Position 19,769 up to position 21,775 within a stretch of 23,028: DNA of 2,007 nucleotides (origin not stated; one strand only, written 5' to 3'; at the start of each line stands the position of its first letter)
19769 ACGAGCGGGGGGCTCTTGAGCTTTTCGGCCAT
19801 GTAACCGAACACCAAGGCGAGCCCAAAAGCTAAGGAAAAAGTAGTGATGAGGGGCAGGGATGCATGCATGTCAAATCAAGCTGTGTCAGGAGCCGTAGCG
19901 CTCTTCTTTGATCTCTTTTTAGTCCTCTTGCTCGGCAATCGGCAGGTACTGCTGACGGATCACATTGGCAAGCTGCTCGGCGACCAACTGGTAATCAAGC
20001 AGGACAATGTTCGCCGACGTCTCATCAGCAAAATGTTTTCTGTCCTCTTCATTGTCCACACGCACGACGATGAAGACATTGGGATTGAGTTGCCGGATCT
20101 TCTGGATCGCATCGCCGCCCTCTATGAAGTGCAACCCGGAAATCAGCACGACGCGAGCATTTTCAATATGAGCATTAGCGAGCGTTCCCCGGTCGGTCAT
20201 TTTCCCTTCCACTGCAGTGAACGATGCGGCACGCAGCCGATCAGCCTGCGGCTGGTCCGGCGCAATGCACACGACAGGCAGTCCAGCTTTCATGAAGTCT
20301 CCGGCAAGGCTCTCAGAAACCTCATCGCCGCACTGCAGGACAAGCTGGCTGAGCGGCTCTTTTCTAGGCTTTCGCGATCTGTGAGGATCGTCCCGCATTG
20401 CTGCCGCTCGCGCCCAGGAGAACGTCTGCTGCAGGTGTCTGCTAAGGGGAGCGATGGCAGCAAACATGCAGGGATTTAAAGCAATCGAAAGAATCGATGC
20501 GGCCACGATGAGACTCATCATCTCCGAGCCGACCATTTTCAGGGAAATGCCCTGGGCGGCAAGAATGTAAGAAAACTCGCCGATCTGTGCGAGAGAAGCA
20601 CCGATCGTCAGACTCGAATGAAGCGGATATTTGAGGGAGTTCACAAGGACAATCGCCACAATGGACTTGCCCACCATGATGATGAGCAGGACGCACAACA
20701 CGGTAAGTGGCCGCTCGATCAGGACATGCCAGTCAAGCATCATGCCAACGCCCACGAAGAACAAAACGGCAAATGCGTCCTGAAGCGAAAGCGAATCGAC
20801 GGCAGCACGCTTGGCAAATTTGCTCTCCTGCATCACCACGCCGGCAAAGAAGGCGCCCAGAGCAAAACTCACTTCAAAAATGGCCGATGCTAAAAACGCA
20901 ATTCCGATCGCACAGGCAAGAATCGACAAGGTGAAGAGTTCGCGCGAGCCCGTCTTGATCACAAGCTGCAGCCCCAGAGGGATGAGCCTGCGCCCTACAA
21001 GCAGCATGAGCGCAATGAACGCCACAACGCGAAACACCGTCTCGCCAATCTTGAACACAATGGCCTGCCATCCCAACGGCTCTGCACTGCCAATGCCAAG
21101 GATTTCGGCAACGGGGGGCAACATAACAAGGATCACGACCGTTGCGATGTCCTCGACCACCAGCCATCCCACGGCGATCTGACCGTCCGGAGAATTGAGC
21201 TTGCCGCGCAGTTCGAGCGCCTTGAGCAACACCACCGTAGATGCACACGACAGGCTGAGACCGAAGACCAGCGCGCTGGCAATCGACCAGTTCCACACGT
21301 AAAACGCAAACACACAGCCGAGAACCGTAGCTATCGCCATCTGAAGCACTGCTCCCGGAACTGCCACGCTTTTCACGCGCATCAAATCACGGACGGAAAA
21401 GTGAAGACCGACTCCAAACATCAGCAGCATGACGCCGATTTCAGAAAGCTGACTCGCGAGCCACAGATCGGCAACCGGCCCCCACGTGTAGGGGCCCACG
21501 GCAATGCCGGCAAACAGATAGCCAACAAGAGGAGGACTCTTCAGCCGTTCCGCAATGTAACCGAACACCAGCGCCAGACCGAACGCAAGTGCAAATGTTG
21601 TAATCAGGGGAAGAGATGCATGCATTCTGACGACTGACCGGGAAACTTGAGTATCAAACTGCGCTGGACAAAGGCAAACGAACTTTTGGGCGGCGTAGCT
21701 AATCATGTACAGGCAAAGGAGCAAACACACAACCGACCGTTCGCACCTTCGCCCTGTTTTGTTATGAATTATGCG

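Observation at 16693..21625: Tandem antiporter paralogs physically attached to the NfeD-SPFH-orfABC unit: a possible seven-gene membrane-transport regulation locus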

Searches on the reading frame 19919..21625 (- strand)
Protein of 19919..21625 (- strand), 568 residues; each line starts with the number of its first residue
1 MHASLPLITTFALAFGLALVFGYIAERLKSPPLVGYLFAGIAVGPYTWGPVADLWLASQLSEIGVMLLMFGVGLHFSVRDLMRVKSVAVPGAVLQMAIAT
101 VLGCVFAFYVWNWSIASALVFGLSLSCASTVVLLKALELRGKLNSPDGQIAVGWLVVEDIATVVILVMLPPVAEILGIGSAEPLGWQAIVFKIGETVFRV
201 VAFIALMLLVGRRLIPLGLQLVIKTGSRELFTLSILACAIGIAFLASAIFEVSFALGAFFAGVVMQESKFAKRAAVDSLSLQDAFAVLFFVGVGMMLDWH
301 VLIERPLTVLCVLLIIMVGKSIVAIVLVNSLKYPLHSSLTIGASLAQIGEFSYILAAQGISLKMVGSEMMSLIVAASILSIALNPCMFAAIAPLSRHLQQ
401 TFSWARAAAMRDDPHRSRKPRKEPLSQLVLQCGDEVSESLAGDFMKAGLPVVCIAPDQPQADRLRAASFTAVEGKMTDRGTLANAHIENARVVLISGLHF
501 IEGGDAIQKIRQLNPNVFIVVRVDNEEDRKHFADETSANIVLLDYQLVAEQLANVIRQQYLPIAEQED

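Call 4: search_protein_families(library=pfam, proteins=[window:19919-21625:-], max_evalue=0.01)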
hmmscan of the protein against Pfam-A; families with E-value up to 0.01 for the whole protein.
window:19919-21625:- (568 aa): 2 families
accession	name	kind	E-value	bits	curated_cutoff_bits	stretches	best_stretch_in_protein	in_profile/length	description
PF00999.27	Na_H_Exchanger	-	2.9e-52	178.2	26.2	1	17-391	3-372/375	Sodium/hydrogen exchanger, transmembrane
PF02254.24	TrkA_N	-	6.3e-11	43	23.8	1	435-540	8-112/116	TrkA-N domain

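Call 18: search_protein_families(library=ncbifam, proteins=[window:19919-21625:-], max_evalue=0.01)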
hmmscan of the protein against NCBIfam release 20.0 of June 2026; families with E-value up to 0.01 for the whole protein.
window:19919-21625:- (568 aa): 5 families
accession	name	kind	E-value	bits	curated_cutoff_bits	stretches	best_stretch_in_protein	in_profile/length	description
NF007950.1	PRK10669.1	equivalog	2.5e-153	511.8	700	1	1-555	1-546/547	YbaL family putative K(+) efflux transporter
TIGR00932.1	2a37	subfamily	1e-56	192.5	238.3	1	18-298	4-275/275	monovalent cation:proton antiporter-2 (CPA2) family protein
NF002924.0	PRK03562.1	equivalog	6.4e-52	176.8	752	1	13-525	12-502/623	glutathione-regulated potassium-efflux system protein KefC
NF045626.1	FeTrans_MagA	equivalog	4.4e-47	160.9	700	1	6-395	6-381/386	iron transporter MagA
NF002973.0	PRK03659.1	equivalog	1e-43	149.8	804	1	12-401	11-387/602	glutathione-regulated potassium-efflux system protein KefB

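Call 19: search_solved_structures(query=window:19919-21625:-, max_evalue=0.001, show_alignments=2)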
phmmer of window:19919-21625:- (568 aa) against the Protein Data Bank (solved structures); distinct sequences matched with E-value up to 0.001: 6.
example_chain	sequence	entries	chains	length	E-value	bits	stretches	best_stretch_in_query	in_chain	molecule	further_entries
8bxg_A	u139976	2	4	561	2.9e-32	115.5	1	14-408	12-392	Glutathione-regulated potassium-efflux system protein KefC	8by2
9emb_A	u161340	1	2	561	1.4e-31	113.2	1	14-408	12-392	Glutathione-regulated potassium-efflux system protein KefC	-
4bwz_A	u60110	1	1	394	1.8e-19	73.2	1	1-385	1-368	NA(+)/H(+) ANTIPORTER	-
5bz2_A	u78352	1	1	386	4.2e-19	72.1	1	1-385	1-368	Na(+)/H(+) antiporter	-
5bz3_A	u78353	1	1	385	5.8e-19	71.6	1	17-385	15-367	Na(+)/H(+) antiporter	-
3fwz_A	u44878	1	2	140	1.2e-06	31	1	439-552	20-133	Inner membrane protein ybaL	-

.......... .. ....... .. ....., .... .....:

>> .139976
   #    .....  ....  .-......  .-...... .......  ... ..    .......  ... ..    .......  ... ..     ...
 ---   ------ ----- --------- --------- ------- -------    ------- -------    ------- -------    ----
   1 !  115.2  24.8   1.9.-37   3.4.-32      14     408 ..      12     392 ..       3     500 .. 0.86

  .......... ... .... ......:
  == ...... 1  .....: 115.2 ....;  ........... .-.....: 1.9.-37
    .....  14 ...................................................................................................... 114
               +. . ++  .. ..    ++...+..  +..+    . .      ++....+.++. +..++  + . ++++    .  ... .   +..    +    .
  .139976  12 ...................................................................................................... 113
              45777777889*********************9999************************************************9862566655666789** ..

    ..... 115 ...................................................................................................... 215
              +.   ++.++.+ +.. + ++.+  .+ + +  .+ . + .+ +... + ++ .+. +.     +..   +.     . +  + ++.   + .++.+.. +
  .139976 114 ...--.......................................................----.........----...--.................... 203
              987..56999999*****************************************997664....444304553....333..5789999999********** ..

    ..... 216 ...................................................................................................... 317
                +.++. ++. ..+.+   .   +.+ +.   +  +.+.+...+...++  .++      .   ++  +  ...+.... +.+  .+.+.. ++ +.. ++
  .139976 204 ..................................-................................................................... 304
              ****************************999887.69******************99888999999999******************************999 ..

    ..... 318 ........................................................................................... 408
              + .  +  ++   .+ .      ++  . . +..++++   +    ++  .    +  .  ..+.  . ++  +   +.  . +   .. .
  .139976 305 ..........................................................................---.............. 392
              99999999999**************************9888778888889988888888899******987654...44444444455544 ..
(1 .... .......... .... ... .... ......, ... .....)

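Call 23: find_homologous_proteins(query=window:19919-21625:-, max_evalue=1e-30)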
Query window:19919-21625:- (568 aa): 8000 proteins with E <= 1e-30 among 8000 candidates; the best 120 are listed.
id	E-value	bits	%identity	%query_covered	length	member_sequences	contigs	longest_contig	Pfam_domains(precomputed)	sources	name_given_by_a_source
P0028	0.0e+0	1217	100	100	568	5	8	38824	PF00999.27,PF02254.25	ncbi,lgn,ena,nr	ncbi:MAG TPA: sodium:proton antiporter [Sutterella sp.]|nr:sodium:proton antiporter [Sutterella sp.]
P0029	0.0e+0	1090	89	100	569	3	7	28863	PF00999.27,PF02254.25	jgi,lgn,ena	jgi:CPA2 family monovalent cation:H+ antiporter-2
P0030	1.6e-275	933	78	98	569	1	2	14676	PF00999.27,PF02254.25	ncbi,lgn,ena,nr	ncbi:MAG TPA: sodium:proton antiporter [Sutterella sp.]|nr:sodium:proton antiporter [Sutterella sp.]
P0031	2.5e-272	923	77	98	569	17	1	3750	PF00999.27,PF02254.25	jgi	jgi:CPA2 family monovalent cation:H+ antiporter-2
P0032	1.3e-257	874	73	99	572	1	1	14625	PF00999.27,PF02254.25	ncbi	-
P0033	1.1e-214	732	64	97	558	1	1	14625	PF00999.27,PF02254.25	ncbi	-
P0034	5.0e-199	681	62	97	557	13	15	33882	PF00999.27,PF02254.25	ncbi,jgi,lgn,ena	jgi:CPA2 family monovalent cation:H+ antiporter-2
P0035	2.0e-195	669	59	100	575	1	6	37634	PF00999.27,PF02254.25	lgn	-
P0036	2.0e-195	669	59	100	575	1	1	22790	PF00999.27,PF02254.25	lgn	-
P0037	2.7e-195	668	59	100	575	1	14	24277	PF00999.27,PF02254.25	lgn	-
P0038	5.4e-194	664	59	99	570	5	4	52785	PF00999.27,PF02254.25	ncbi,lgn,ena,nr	ncbi:MAG: cation:proton antiporter [Duodenibacillus sp.]|nr:cation:proton antiporter [Duodenibacillu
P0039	5.4e-192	658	58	98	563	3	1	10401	PF00999.27,PF02254.25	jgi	jgi:CPA2 family monovalent cation:H+ antiporter-2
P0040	2.5e-191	655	57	98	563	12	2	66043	PF00999.27,PF02254.25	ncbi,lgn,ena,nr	ncbi:MAG: cation:proton antiporter [Duodenibacillus sp.]|nr:cation:proton antiporter [Duodenibacillu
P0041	3.2e-189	648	57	99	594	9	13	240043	PF00999.27,PF02254.25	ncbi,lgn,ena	-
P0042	1.1e-186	640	58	100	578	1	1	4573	PF00999.27,PF02254.25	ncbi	-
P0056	7.3e-184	631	56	100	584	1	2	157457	PF00999.27,PF02254.25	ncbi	-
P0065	1.3e-181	623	55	99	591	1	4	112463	PF00999.27,PF02254.25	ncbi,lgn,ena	-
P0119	2.5e-178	612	54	100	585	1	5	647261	PF00999.27,PF02254.25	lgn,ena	-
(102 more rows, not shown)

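Call 24: find_encoding_contigs(protein=P0119, flank=7000, max_places=1)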
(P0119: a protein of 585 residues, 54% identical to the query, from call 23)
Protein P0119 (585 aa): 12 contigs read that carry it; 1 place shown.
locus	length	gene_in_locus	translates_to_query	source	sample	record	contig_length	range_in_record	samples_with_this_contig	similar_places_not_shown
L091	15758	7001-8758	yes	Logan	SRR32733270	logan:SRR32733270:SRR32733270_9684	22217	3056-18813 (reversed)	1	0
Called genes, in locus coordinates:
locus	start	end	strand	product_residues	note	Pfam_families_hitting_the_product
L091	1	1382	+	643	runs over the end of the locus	PF01807:Zn_ribbon_DnaG, PF08275:DNAG_N, PF01751:Toprim, PF13155:Toprim_2, PF13362:Toprim_3 (weak), PF13662:Toprim_4, PF10410:DnaB_bind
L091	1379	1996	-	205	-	PF01810:LysE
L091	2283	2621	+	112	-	PF00543:P-II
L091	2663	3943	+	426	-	PF00909:Ammonium_transp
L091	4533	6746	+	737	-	PF03979:Sigma70_r1_1, PF00140:Sigma70_r1_2, PF04546:Sigma70_ner, PF04542:Sigma70_r2, PF04539:Sigma70_r3, PF04545:Sigma70_r4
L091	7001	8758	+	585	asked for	PF00999:Na_H_Exchanger, PF02254:TrkA_N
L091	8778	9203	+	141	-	PF01957:NfeD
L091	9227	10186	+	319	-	PF01145:Band_7, PF16200:Band_7_C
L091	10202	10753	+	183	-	-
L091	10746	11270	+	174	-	-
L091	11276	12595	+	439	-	PF07690:MFS_1 (weak), PF13347:MFS_2 (weak), PF11700:ATG22, PF07690:MFS_1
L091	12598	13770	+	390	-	PF00465:Fe-ADH, PF13685:Fe-ADH_2, PF25137:ADH_Fe_C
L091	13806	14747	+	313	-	PF00383:dCMP_cyt_deam_1, PF14437:MafB19-deam, PF14439:Bd3614-deam (weak)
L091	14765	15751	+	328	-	PF02016:Peptidase_S66, PF17676:Peptidase_S66C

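Call 25: find_encoding_contigs(protein=P0041, flank=7000, max_places=1)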
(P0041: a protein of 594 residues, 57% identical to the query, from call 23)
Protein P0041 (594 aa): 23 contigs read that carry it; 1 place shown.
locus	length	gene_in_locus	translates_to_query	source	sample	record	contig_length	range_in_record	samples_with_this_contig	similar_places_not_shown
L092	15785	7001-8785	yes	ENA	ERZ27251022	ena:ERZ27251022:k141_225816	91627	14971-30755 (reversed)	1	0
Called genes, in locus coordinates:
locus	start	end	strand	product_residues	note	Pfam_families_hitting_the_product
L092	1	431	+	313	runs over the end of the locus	PF13379:NMT1_2, PF12974:Phosphonate-bd (weak), PF09084:NMT1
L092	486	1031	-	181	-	PF02677:QueH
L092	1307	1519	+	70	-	PF01165:Ribosomal_S21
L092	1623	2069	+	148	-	PF09424:YqeY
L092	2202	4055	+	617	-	PF01807:Zn_ribbon_DnaG, PF08275:DNAG_N, PF01751:Toprim, PF13155:Toprim_2, PF13362:Toprim_3 (weak), PF13662:Toprim_4, PF10410:DnaB_bind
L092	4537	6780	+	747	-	PF03979:Sigma70_r1_1, PF00140:Sigma70_r1_2, PF04546:Sigma70_ner, PF04542:Sigma70_r2, PF04539:Sigma70_r3, PF04545:Sigma70_r4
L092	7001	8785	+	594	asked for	PF00999:Na_H_Exchanger, PF02254:TrkA_N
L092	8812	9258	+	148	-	-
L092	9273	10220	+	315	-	PF01145:Band_7, PF16200:Band_7_C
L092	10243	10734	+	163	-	-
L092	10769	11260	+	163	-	-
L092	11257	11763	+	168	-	-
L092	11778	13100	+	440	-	PF07690:MFS_1 (weak), PF11700:ATG22, PF13347:MFS_2, PF07690:MFS_1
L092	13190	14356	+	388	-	PF00465:Fe-ADH, PF13685:Fe-ADH_2, PF25137:ADH_Fe_C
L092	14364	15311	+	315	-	PF00383:dCMP_cyt_deam_1, PF14437:MafB19-deam, PF14439:Bd3614-deam (weak)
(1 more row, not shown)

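Call 26: find_encoding_contigs(protein=P0065, flank=7000, max_places=1)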
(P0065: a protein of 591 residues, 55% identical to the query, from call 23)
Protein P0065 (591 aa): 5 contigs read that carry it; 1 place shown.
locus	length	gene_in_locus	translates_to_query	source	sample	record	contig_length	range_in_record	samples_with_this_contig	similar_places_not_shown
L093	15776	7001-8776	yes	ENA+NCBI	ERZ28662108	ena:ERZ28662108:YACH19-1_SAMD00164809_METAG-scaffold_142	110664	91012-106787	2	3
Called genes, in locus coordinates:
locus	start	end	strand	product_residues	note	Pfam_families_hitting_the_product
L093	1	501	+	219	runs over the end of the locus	-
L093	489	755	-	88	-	PF01610:DDE_Tnp_ISL3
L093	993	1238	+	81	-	PF01381:HTH_3 (weak)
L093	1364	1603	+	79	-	-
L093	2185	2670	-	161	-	PF00190:Cupin_1, PF02311:AraC_binding (weak), PF07883:Cupin_2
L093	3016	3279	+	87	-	-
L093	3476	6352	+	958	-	PF03979:Sigma70_r1_1, PF00140:Sigma70_r1_2, PF04546:Sigma70_ner, PF04542:Sigma70_r2, PF04539:Sigma70_r3, PF04545:Sigma70_r4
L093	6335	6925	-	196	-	-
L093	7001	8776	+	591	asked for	PF00999:Na_H_Exchanger, PF02254:TrkA_N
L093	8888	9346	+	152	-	PF01957:NfeD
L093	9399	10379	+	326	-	PF01145:Band_7, PF16200:Band_7_C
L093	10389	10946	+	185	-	-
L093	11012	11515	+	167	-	-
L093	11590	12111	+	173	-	-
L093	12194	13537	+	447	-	PF07690:MFS_1, PF13347:MFS_2, PF11700:ATG22, PF07690:MFS_1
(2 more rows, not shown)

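Call 27: find_encoding_contigs(protein=P0056, flank=7000, max_places=1)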
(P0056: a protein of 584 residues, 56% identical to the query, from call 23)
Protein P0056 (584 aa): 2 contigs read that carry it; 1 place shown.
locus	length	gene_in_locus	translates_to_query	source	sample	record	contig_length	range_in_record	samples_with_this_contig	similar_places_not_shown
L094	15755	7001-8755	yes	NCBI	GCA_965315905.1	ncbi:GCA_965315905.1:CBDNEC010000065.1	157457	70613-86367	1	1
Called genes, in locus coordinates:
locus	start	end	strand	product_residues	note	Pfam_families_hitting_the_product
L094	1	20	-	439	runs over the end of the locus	PF13173:AAA_14, PF13635:DUF4143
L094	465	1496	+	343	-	PF02885:Glycos_trans_3N, PF00591:Glycos_transf_3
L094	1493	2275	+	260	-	PF00218:IGPS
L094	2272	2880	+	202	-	PF00697:PRAI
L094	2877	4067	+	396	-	PF00291:PALP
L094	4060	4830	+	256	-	PF00290:Trp_syntA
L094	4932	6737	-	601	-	PF04205:FMN_bind, PF01946:Thi4 (weak), PF00890:FAD_binding_2, PF01134:GIDA (weak), PF01266:DAO, PF07992:Pyr_redox_2, PF12831:FAD_oxidored, PF13450:NAD_binding_8, +1 more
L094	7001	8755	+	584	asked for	PF00999:Na_H_Exchanger, PF02254:TrkA_N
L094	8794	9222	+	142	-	PF01957:NfeD (weak)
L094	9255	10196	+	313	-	PF01145:Band_7, PF16200:Band_7_C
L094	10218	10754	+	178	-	-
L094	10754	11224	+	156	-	-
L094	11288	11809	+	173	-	-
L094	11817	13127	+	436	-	PF11700:ATG22, PF07690:MFS_1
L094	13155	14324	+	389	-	PF00465:Fe-ADH, PF13685:Fe-ADH_2, PF25137:ADH_Fe_C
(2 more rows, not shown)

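Call 46: find_encoding_contigs(protein=P0029, flank=8000, max_places=1)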
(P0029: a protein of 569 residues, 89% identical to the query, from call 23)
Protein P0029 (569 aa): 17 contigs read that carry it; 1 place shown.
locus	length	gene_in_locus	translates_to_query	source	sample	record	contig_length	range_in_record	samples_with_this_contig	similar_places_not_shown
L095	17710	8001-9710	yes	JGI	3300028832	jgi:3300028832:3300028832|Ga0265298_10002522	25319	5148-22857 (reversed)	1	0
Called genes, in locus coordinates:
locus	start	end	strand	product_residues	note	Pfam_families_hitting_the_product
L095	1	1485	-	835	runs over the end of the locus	PF05359:DUF748, PF27414:TP_0324_N (faint), PF05359:DUF748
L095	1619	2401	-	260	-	PF01127:Sdh_cyt (weak)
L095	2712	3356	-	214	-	PF14681:UPRTase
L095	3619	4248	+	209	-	PF06305:LapA_dom (weak)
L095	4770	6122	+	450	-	PF00078:RVT_1, PF08388:GIIM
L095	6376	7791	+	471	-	PF01565:FAD_binding_4, PF02913:FAD-oxidase_C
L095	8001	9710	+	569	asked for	PF00999:Na_H_Exchanger, PF02254:TrkA_N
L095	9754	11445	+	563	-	PF00999:Na_H_Exchanger, PF02254:TrkA_N (weak)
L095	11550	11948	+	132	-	PF01957:NfeD (weak)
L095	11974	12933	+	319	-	PF01145:Band_7, PF16200:Band_7_C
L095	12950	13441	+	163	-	-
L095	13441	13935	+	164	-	-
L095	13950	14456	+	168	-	-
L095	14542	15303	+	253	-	PF01975:SurE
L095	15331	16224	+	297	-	PF01476:LysM, PF01551:Peptidase_M23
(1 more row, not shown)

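Call 47: find_encoding_contigs(protein=P0030, flank=8000, max_places=1)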
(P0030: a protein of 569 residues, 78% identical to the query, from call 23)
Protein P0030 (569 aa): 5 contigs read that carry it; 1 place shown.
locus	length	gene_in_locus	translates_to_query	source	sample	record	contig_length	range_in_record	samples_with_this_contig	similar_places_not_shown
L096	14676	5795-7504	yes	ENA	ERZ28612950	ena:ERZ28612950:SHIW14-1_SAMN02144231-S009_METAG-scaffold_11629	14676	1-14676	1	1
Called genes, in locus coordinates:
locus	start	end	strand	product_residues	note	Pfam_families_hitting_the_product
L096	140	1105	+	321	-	PF03547:Mem_trans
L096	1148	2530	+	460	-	PF05496:RuvB_N, PF13191:AAA_16 (faint), PF00004:AAA, PF07728:AAA_5 (faint), PF13401:AAA_22 (faint), PF16193:AAA_assoc_2, PF12002:MgsA_C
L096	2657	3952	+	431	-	PF02403:Seryl_tRNA_N, PF00587:tRNA-synt_2b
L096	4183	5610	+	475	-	PF01565:FAD_binding_4, PF02913:FAD-oxidase_C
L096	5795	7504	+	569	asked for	PF00999:Na_H_Exchanger, PF02254:TrkA_N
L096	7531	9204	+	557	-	PF00999:Na_H_Exchanger, PF02254:TrkA_N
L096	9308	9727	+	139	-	PF01957:NfeD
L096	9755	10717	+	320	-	PF01145:Band_7, PF16200:Band_7_C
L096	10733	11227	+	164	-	-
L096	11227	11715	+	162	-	-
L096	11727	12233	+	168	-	-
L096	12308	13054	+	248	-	PF01975:SurE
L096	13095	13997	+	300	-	PF01476:LysM, PF01551:Peptidase_M23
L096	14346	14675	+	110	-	?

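Call 48: find_encoding_contigs(protein=P0032, flank=8000, max_places=1)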
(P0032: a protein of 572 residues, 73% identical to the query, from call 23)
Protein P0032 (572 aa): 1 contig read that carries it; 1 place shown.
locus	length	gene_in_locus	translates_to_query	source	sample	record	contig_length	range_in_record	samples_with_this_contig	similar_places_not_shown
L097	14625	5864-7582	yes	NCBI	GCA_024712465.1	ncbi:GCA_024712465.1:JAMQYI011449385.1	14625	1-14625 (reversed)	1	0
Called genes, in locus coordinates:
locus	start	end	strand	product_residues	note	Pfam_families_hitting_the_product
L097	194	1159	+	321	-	PF03547:Mem_trans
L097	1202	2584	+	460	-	PF05496:RuvB_N, PF13191:AAA_16 (faint), PF00004:AAA, PF13173:AAA_14 (weak), PF13401:AAA_22 (faint), PF16193:AAA_assoc_2, PF12002:MgsA_C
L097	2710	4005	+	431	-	PF02403:Seryl_tRNA_N, PF00587:tRNA-synt_2b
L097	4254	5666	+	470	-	PF01565:FAD_binding_4, PF02913:FAD-oxidase_C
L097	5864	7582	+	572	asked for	PF00999:Na_H_Exchanger, PF02254:TrkA_N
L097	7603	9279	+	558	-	PF00999:Na_H_Exchanger, PF02254:TrkA_N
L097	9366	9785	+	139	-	PF01957:NfeD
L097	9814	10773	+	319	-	PF01145:Band_7, PF16200:Band_7_C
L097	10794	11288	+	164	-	-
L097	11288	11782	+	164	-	-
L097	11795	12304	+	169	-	-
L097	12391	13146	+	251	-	PF01975:SurE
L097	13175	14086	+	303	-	PF01476:LysM, PF01551:Peptidase_M23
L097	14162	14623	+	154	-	?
